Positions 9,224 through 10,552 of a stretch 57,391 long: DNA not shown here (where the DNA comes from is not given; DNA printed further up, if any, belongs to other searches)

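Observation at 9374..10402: Metazoan-type arginine kinase in a CPR-like genome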

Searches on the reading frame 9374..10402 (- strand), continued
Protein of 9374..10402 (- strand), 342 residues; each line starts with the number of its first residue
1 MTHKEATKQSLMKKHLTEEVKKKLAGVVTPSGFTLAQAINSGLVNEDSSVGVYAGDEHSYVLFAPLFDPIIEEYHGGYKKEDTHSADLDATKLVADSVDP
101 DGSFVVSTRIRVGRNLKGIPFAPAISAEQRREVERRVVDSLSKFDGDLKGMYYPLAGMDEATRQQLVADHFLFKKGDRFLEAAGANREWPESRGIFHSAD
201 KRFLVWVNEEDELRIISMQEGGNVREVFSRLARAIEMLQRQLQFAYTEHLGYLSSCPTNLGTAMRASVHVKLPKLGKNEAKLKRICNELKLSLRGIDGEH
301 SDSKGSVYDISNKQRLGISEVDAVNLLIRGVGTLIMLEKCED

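Call 73: fold_search(model_id=the predicted structure, library=pdb)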
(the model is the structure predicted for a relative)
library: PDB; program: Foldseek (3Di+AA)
matches with E <= 10: 665; with E <= 0.001: 97
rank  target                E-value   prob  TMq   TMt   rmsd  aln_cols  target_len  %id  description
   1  5zhq_A                7.1e-43  1.00  0.89  0.86   2.5       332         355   52  Crystal structure of Scylla paramamosain arginine kinase (released 2019-03-20)
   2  1p50                  8.9e-43  1.00  0.92  0.88   2.2       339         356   51  Transition state structure of an Arginine Kinase mutant (released 2003-06-17)
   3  4rf7_B                1.2e-42  1.00  0.88  0.44   2.9       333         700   56  Crystal structure of double-domain arginine kinase from Anthopleura japonicas in complex with substrate L-arginine (released 2015-04-08)
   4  4rf6_B                1.4e-42  1.00  0.88  0.45   3.2       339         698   55  Crystal structure of double-domain arginine kinase from Anthopleura japonicas (released 2015-04-08)
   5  1sd0                  2.3e-42  1.00  0.91  0.87   2.0       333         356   52  Structure of arginine kinase C271A mutant (released 2004-07-27)
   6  1bg0                  3.5e-42  1.00  0.91  0.88   1.9       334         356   52  TRANSITION STATE STRUCTURE OF ARGININE KINASE (released 1998-10-14)
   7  4rf8_B                3.7e-42  1.00  0.89  0.45   2.4       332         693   54  Crystal structure of double-domain arginine kinase from Anthopleura japonicas in complex with ADP (released 2015-04-08)
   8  4rf8_A                4.3e-42  1.00  0.88  0.45   2.5       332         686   54  Crystal structure of double-domain arginine kinase from Anthopleura japonicas in complex with ADP (released 2015-04-08)
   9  4rf6_A                5.8e-42  1.00  0.87  0.44   2.8       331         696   54  Crystal structure of double-domain arginine kinase from Anthopleura japonicas (released 2015-04-08)
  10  4rf9_A                6.5e-42  1.00  0.88  0.45   2.6       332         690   54  Crystal structure of double-domain arginine kinase from Anthopleura japonicas in complex with L-arginine and ATPgS (released 2015-04-08)
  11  4bg4_A                9.6e-42  1.00  0.91  0.88   1.9       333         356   51  Crystal structure of Litopenaeus vannamei arginine kinase in a ternary analog complex with arginine, ADP-Mg and NO3 (released 2013-09-04)
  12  1rl9                  1.3e-41  1.00  0.91  0.87   2.3       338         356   52  Crystal structure of Creatine-ADP arginine kinase ternary complex (released 2004-05-25)
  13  4rf7_A                1.3e-41  1.00  0.87  0.44   2.6       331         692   54  Crystal structure of double-domain arginine kinase from Anthopleura japonicas in complex with substrate L-arginine (released 2015-04-08)
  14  4bg4_B                1.5e-41  1.00  0.91  0.88   1.9       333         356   51  Crystal structure of Litopenaeus vannamei arginine kinase in a ternary analog complex with arginine, ADP-Mg and NO3 (released 2013-09-04)
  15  7re6                  1.5e-41  1.00  0.89  0.87   1.9       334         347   51  Crystal Structure of the brown dog tick (Rhipicephalus sanguineus) Arginine Kinase in absence of substrate or ligands (released 2021-11-17)
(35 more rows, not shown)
